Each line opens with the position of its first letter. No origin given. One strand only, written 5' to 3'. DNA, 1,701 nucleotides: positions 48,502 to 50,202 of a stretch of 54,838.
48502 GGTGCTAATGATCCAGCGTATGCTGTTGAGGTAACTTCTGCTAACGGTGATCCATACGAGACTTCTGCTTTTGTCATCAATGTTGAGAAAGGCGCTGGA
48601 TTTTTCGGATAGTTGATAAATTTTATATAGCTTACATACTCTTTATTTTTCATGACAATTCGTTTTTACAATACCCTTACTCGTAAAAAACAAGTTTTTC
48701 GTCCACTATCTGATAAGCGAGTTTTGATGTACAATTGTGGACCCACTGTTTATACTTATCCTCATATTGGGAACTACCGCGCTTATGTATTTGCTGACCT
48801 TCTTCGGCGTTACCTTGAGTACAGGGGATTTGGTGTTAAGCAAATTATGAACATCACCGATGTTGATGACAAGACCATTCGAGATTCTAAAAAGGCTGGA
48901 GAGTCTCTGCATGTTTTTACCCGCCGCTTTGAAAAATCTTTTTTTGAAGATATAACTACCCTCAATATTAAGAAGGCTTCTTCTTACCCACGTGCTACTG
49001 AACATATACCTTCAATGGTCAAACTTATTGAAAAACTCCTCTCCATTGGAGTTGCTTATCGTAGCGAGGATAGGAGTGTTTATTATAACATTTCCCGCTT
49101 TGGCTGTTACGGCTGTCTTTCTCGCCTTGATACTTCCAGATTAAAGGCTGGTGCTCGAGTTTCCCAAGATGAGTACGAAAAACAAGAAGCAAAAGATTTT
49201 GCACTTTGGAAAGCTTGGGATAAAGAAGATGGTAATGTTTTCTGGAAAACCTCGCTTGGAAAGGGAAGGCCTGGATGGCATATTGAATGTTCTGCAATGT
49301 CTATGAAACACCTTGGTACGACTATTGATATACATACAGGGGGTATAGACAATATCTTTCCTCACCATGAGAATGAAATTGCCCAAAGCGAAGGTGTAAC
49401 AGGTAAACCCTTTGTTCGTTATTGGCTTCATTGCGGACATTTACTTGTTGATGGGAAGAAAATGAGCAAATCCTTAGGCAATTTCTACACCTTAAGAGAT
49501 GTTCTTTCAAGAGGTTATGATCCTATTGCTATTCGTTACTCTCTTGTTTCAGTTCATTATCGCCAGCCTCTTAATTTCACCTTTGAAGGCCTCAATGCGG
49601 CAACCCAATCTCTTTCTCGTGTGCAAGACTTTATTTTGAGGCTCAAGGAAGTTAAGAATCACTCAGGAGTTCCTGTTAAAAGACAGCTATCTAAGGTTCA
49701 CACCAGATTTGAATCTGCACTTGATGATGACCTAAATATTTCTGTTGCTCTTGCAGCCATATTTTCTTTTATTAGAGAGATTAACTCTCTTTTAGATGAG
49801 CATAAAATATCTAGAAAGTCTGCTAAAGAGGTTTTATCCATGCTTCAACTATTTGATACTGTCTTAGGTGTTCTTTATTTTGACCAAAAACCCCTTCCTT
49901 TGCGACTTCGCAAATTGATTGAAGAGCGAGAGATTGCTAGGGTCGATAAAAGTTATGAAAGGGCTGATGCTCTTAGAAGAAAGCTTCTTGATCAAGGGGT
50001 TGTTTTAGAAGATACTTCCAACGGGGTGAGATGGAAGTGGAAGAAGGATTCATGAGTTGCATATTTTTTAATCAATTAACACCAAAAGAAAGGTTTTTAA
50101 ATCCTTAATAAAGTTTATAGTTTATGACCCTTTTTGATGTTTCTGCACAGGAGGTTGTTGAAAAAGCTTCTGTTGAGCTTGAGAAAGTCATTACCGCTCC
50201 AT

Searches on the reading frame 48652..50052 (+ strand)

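Call 74: search_protein_families(library=ncbifam, proteins=[window:48652-50052:+], max_evalue=0.00001)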
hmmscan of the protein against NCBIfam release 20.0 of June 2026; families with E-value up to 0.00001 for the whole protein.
window:48652-50052:+ (467 aa): 8 families
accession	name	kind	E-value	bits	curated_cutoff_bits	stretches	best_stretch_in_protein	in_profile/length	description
TIGR00435.1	cysS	equivalog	3e-141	471.7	340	1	4-462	2-464/466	cysteine--tRNA ligase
NF011108.0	PRK14536.1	equivalog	2.2e-124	415.9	780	1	1-462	1-488/490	cysteine--tRNA ligase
NF011107.0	PRK14534.1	equivalog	7.2e-77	259.4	744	1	1-462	1-479/481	cysteine--tRNA ligase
TIGR03447.1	mycothiol_MshC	equivalog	1.6e-71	241.3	485.1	1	3-407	18-409/411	cysteine--1-D-myo-inosityl 2-amino-2-deoxy-alpha-D-glucopyranoside ligase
TIGR00398.1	metG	equivalog_domain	1.1e-12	47.5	336.35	1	260-384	317-456/530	methionine--tRNA ligase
NF008957.0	PRK12300.1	subfamily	1.4e-10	39.8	677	1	262-382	618-743/946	leucine--tRNA ligase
NF008900.0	PRK12267.1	equivalog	6.8e-10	38.1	598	0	35-144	17-127/648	methionine--tRNA ligase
NF001100.0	PRK00133.1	equivalog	1.6e-06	27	587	0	261-386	321-435/676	methionine--tRNA ligase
